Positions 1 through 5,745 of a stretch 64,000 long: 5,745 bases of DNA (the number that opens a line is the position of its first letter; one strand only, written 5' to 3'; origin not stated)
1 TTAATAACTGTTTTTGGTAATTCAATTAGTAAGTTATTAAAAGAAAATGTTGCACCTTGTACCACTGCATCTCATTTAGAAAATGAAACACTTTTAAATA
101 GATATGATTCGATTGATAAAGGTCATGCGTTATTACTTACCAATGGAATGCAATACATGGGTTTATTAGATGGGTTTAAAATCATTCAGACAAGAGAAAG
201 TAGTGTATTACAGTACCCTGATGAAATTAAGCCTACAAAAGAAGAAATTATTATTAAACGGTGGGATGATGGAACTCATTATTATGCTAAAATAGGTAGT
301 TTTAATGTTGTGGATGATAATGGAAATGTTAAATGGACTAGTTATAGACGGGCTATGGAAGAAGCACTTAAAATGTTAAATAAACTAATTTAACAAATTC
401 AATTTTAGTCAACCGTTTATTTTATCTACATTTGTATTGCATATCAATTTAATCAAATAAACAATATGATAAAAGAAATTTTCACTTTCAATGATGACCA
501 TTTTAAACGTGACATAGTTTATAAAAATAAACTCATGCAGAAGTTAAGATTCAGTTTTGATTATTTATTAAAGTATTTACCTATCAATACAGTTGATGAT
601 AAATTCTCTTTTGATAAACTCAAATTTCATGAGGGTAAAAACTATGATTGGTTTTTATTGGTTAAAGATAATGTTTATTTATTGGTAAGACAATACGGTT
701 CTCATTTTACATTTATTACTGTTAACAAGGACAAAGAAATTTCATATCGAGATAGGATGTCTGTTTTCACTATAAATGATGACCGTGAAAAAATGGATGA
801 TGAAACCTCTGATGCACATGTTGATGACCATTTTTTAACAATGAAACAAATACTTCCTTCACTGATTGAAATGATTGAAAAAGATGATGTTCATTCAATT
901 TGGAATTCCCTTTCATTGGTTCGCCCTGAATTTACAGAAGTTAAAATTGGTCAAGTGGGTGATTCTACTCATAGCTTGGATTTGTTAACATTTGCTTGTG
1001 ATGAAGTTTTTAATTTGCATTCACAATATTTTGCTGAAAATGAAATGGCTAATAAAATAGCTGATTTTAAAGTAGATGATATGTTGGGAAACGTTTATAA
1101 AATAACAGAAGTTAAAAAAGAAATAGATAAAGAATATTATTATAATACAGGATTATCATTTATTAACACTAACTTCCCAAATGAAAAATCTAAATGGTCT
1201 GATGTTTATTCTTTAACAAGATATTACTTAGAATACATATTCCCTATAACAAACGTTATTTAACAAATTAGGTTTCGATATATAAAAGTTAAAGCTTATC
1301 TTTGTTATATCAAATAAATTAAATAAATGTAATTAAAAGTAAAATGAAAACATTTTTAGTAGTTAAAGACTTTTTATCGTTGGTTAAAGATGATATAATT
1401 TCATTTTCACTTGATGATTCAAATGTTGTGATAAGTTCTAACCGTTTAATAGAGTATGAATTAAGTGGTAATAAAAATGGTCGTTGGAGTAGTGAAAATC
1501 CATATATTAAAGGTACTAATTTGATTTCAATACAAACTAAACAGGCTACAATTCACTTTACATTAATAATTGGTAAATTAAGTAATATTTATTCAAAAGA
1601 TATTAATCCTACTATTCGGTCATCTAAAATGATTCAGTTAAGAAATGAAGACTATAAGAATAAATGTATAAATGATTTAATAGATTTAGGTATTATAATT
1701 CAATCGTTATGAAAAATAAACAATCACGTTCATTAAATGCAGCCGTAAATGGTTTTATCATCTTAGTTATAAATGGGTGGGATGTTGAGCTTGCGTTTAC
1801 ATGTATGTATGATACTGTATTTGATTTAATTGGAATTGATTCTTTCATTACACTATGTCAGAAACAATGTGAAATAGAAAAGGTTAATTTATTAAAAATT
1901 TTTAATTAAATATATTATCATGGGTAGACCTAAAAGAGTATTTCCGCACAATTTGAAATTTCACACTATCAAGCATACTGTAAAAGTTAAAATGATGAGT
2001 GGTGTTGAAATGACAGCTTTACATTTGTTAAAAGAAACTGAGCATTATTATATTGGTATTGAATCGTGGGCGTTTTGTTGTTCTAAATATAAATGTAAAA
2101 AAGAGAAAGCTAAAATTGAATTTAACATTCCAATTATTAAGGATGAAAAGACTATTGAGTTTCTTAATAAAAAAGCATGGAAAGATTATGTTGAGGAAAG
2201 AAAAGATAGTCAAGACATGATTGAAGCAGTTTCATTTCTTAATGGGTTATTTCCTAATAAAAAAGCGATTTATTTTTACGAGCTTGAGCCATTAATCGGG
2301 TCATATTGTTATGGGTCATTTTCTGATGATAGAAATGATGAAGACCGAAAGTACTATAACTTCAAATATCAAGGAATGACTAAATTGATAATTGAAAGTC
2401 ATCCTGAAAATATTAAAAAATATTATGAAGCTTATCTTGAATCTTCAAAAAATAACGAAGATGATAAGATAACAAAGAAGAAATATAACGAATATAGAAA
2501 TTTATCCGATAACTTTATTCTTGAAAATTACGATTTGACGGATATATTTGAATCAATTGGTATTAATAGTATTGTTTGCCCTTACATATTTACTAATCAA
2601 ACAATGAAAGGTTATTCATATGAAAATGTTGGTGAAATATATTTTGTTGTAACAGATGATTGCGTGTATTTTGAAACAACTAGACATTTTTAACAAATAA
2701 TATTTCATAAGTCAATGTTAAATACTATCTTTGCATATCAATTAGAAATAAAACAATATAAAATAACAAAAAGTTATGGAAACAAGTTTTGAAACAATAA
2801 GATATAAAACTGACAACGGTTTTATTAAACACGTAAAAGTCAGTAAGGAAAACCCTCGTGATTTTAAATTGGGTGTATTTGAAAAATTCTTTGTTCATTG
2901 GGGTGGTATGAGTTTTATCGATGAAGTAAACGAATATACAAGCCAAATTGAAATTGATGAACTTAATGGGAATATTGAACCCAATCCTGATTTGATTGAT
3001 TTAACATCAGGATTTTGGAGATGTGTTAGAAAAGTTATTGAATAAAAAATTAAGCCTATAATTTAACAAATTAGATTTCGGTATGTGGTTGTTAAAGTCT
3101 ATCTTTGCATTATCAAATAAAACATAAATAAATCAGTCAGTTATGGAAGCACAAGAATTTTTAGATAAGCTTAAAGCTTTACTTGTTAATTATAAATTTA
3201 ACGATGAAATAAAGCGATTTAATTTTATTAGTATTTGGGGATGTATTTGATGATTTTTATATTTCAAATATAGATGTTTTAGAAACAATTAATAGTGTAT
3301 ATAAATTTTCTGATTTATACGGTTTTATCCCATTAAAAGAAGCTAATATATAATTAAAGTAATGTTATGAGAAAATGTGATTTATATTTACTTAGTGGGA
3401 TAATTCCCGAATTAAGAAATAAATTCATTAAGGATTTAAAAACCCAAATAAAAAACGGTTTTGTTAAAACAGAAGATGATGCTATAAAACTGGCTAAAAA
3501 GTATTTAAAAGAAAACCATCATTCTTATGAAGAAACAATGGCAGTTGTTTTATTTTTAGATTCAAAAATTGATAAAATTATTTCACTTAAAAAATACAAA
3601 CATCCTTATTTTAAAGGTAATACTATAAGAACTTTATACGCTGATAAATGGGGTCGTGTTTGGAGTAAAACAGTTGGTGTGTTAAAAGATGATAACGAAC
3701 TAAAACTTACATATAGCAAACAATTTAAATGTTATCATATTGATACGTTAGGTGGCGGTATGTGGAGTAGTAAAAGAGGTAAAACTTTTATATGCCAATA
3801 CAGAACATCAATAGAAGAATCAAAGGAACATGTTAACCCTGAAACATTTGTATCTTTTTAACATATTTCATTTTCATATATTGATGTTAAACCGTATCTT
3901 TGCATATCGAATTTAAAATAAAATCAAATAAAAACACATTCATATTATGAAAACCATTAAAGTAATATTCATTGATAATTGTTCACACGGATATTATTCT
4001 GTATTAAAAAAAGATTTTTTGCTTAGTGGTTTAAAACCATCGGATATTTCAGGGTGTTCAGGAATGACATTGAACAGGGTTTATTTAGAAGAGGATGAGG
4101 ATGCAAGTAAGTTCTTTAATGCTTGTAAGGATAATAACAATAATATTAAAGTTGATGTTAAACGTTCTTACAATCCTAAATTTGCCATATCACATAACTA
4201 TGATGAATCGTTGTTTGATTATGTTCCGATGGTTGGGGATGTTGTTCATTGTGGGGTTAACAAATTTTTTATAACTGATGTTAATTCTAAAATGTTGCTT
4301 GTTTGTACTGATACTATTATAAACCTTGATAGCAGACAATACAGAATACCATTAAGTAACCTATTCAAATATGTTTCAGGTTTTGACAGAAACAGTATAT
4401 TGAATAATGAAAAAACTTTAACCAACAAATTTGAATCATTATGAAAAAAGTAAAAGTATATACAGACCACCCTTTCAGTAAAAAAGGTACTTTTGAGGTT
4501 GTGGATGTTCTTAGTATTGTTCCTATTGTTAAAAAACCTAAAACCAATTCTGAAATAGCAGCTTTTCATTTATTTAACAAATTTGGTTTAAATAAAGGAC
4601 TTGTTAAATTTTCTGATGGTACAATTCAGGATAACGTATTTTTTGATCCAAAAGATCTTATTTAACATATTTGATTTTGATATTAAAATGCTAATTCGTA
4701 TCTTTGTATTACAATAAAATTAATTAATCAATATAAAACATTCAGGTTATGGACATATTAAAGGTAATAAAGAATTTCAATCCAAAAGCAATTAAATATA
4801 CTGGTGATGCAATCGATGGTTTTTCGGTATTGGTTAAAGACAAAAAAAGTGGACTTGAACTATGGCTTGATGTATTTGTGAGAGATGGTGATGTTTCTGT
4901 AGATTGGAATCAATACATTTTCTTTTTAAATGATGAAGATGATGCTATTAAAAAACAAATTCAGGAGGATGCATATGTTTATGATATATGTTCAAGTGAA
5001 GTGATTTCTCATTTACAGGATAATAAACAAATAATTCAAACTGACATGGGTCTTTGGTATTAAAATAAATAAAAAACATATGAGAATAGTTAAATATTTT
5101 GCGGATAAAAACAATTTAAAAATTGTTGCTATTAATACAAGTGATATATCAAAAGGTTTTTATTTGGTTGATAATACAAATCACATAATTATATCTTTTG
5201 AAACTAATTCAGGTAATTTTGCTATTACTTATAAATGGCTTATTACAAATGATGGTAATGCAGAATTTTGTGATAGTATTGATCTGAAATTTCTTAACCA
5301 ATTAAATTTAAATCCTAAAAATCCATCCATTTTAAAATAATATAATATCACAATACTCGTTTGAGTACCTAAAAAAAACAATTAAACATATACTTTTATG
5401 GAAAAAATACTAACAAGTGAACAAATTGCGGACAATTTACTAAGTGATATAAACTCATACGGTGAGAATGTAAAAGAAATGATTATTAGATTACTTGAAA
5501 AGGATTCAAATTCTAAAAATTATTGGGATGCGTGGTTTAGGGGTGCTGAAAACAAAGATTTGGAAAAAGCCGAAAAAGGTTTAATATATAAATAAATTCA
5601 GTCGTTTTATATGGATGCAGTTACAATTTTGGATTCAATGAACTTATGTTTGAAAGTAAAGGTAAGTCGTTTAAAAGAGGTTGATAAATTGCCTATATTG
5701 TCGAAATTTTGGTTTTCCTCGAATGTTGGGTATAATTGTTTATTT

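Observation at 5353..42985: Seven copies of a palindromic element TACTC-N4-GAGTA placed 11-30 nt upstream of start codons that lack the main promoter cassette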

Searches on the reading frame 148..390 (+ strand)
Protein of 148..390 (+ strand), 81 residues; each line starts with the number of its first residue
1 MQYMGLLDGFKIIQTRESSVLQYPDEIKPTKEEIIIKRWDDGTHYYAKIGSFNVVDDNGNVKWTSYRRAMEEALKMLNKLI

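Call 70: search_protein_families(library=pfam, alignment_id=A1, max_evalue=0.001)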
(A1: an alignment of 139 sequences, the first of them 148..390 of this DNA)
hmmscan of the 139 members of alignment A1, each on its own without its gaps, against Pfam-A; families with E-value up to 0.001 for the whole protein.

A. member 1, window:148-390:+ (81 aa): 0 families

B. families by the number of members that match (of 139 scanned): 6 families
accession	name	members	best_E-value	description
PF05013.17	FGase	1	8.3e-33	N-formylglutamate amidohydrolase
PF00149.33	Metallophos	1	3.6e-13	Calcineurin-like phosphoesterase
PF02834.22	LigT_PEase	1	0.00015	LigT like Phosphoesterase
PF13563.12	2_5_RNA_ligase2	1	0.00023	2'-5' RNA ligase superfamily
PF08271.17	Zn_Ribbon_TF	1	0.00031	TFIIB zinc-binding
PF06689.19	zf-C4_ClpX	1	0.0004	ClpX C4-type zinc finger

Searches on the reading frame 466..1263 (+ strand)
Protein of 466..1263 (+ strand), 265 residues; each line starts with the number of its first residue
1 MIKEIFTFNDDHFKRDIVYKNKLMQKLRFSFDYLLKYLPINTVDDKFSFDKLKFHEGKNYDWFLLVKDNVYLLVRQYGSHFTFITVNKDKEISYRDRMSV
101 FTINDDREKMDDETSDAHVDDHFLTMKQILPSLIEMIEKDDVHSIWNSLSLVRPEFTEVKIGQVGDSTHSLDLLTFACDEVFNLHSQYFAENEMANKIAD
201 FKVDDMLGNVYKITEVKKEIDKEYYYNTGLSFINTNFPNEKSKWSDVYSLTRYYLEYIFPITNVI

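Call 13: search_protein_families(library=pfam, proteins=[window:466-1263:+], max_evalue=0.01)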
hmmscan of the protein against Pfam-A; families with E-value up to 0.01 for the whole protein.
window:466-1263:+ (265 aa): 0 families

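Call 38: find_encoding_contigs(protein=window:466-1263:+, flank=10000, max_places=3)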
Protein window:466-1263:+ (265 aa): 24 contigs read that carry it; 3 places shown.
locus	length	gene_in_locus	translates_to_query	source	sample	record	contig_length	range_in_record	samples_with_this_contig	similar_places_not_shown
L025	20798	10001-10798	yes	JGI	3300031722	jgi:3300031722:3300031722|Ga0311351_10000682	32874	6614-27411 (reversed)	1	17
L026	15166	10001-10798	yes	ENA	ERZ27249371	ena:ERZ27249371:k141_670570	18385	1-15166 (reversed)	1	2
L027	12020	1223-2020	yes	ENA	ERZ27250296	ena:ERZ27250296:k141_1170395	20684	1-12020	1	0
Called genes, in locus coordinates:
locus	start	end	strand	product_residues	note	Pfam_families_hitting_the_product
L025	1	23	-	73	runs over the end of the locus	-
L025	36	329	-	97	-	-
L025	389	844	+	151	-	-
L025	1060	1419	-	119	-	-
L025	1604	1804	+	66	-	-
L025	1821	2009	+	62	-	-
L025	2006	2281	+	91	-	-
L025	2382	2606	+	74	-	-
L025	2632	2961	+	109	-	-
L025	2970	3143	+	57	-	-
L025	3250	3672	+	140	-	-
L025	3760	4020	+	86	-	-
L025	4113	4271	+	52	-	-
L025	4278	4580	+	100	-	-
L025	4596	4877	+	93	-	PF27050:Phage_P22_Y8K6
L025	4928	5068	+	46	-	-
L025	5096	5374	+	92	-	-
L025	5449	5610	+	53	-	-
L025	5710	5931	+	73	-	-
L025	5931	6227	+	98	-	-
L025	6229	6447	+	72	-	-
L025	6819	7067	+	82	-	-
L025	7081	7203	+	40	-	-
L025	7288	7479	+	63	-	-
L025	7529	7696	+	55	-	-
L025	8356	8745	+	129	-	-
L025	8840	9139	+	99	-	-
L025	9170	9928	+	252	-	-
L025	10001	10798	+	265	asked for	-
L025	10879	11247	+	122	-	-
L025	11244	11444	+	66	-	-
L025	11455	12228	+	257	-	-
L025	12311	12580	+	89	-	-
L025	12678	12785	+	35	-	-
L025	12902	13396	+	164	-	-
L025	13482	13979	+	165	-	-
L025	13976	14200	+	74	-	-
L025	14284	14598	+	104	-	-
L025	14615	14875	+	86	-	-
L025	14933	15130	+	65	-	-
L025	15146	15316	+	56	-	-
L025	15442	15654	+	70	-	-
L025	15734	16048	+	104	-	-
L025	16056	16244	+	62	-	-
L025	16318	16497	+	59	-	-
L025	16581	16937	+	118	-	-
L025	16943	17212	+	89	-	-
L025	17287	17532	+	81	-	-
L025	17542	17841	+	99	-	-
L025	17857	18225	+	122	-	-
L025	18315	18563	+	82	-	-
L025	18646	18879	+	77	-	-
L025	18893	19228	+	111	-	-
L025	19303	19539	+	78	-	-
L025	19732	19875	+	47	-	-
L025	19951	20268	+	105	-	-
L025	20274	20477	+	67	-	-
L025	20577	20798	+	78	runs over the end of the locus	-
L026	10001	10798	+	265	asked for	-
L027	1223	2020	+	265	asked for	-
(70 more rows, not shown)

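Call 83: search_protein_families(library=pfam, proteins=[L025:7529-7696:+, L025:8356-8745:+], max_evalue=0.05)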
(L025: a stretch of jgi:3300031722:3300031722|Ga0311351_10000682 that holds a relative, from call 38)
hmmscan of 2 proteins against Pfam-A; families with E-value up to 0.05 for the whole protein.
L025:7529-7696:+ (55 aa): 0 families

L025:8356-8745:+ (129 aa): 0 families

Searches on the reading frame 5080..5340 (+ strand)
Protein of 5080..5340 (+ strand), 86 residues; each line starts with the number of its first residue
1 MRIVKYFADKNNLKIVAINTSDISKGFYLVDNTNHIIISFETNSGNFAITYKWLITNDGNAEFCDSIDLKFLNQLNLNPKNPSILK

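Call 29: search_protein_families(library=phrogs, proteins=[window:5080-5340:+], max_evalue=0.01)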
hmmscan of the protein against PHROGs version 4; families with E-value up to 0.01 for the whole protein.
window:5080-5340:+ (86 aa): 1 family
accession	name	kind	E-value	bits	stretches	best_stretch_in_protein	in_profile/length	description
phrog_10737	-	unknown function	0.0032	18.6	0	33-57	39-64/95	-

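Call 30: search_protein_families(library=pfam, proteins=[window:5080-5340:+], max_evalue=0.05)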
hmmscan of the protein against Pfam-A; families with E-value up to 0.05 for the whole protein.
window:5080-5340:+ (86 aa): 1 family
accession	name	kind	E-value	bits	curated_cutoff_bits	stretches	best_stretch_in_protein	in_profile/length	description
PF13117.11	Cag12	-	0.0081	17.1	22.7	1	17-62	49-92/96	Cag pathogenicity island protein Cag12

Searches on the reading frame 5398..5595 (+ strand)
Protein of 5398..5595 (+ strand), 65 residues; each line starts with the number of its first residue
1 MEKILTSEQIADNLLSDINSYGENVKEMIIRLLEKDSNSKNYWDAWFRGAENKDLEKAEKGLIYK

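Call 29: search_protein_families(library=phrogs, proteins=[window:5398-5595:+], max_evalue=0.01)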
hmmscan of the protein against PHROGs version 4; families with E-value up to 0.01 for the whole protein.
window:5398-5595:+ (65 aa): 0 families

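Call 30: search_protein_families(library=pfam, proteins=[window:5398-5595:+], max_evalue=0.05)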
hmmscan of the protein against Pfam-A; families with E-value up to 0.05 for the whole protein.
window:5398-5595:+ (65 aa): 0 families
